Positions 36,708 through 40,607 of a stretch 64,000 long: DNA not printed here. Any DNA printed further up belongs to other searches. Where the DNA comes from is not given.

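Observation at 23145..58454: One uninterrupted 35.3-kb ORF (11,769 codons) fills 55% of the window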

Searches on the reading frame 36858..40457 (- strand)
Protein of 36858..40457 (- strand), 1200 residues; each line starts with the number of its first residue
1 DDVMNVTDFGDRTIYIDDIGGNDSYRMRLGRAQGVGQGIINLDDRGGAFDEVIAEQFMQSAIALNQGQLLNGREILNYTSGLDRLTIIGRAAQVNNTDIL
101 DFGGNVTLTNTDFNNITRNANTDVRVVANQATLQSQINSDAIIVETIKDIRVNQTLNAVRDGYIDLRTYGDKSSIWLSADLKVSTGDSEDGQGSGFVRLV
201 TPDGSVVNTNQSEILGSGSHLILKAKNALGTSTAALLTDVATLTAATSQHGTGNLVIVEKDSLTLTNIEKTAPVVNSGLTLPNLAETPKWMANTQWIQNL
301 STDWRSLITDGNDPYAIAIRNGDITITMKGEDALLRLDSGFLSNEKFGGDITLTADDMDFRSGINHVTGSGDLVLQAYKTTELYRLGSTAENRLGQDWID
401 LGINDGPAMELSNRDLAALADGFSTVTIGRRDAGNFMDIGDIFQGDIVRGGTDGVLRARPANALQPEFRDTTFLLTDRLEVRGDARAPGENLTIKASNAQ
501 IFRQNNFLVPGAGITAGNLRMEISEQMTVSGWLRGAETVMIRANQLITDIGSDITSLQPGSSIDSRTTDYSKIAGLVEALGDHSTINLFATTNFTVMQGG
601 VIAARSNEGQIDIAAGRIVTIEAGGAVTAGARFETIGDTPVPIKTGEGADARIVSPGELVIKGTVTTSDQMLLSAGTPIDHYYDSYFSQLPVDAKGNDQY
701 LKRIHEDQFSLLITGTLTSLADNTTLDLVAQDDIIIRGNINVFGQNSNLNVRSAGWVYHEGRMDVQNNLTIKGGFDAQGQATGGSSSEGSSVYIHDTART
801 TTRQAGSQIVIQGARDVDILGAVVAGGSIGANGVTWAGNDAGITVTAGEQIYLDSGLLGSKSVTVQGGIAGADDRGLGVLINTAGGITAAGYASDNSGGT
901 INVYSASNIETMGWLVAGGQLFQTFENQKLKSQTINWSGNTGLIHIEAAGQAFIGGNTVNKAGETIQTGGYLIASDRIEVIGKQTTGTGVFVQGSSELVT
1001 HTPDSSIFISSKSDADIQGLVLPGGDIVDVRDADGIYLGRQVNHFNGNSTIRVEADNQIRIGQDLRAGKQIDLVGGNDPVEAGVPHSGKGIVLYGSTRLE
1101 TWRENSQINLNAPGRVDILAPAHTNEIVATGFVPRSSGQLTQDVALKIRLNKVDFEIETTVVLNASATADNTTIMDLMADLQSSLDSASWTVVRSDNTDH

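Call 72: search_protein_representatives(protein=window:36858-40457:-)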
Query: 1200 residues. Proteins with E-value up to 0.001 (for the whole library): 328; up to 1e-10: 245; up to 1e-30: 141. The best 150 are listed.
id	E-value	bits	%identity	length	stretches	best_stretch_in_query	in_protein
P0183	0.0e+00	1493.3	57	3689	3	2-1200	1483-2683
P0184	0.0e+00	1331.7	59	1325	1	88-1196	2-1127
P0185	2.5e-267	906.2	60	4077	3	596-1199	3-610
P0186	6.0e-248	842.0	44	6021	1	1-1200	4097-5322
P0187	1.9e-242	823.8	44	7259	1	2-1197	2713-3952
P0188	3.1e-239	813.1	42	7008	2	1-1200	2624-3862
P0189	3.9e-236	802.9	55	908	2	531-1198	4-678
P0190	2.9e-227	773.5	39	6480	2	4-1194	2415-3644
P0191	3.3e-217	740.2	39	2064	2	1-1194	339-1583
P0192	3.6e-215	733.4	41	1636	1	1-1134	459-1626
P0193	2.8e-199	680.8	44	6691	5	785-1191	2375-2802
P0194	3.8e-183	627.4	40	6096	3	315-1198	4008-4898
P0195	1.5e-181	622.1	40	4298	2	708-1200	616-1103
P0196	2.7e-180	618.0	39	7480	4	310-1198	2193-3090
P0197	5.8e-179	613.5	43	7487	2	706-1200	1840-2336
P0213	6.0e-111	388.3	49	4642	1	1-509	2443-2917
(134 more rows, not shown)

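Call 74: list_cluster_members(proteins=[P0183, P0185, P0186, P0187, P0188, P0190, P0193, P0196, P0197, P0213])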
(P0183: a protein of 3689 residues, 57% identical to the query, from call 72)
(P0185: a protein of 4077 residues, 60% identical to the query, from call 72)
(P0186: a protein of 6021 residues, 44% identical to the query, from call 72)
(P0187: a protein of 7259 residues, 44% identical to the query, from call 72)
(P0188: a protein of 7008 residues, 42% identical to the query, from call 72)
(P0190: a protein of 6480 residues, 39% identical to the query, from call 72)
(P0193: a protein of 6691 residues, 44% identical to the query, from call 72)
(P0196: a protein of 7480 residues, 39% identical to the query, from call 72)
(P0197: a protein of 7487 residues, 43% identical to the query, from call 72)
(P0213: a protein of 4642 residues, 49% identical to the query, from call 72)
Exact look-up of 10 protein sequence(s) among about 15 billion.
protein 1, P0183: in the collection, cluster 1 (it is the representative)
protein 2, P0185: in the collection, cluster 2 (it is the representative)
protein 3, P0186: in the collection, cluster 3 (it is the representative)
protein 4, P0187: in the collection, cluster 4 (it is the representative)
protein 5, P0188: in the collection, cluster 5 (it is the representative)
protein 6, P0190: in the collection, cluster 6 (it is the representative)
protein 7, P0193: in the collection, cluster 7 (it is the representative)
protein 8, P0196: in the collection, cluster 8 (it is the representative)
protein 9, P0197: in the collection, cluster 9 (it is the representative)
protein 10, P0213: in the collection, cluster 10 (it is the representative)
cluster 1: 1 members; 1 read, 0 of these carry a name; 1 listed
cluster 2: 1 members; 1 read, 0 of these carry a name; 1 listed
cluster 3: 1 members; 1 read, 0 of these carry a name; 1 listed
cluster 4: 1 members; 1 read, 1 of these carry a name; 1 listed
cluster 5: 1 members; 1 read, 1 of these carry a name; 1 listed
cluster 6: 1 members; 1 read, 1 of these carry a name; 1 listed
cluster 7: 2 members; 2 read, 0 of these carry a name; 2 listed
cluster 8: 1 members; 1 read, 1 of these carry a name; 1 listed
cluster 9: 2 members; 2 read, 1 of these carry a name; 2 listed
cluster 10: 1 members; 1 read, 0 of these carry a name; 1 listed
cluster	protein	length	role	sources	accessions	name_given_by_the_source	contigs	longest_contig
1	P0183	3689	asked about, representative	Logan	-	-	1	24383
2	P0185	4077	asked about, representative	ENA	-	-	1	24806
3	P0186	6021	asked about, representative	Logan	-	-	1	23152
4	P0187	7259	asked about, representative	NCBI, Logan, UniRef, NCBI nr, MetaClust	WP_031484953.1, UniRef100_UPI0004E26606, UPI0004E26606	calcium-binding protein [Maridesulfovibrio frigidus] | calcium-binding protein n=1 Tax=Maridesulfovibrio frigidus TaxID=340956 ... | status=active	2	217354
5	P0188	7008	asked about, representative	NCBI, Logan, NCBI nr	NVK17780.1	MAG: LEPR-XLL domain-containing protein [Methylocystaceae bacterium] | LEPR-XLL domain-containing protein [Methylocystaceae bacterium]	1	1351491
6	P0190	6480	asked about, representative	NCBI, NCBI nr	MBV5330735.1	MAG: LEPR-XLL domain-containing protein, partial [Chlorobium sp.] | LEPR-XLL domain-containing protein [Chlorobium sp.]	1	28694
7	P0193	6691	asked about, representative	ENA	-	-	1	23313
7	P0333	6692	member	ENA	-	-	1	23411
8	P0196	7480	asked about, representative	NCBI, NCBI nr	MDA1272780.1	MAG: hypothetical protein O2960_01835, partial [Verrucomicrobia bacterium] | hypothetical protein [Verrucomicrobiota bacterium]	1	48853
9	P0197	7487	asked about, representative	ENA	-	-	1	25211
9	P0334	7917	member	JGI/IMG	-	hypothetical protein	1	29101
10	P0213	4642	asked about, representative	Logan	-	-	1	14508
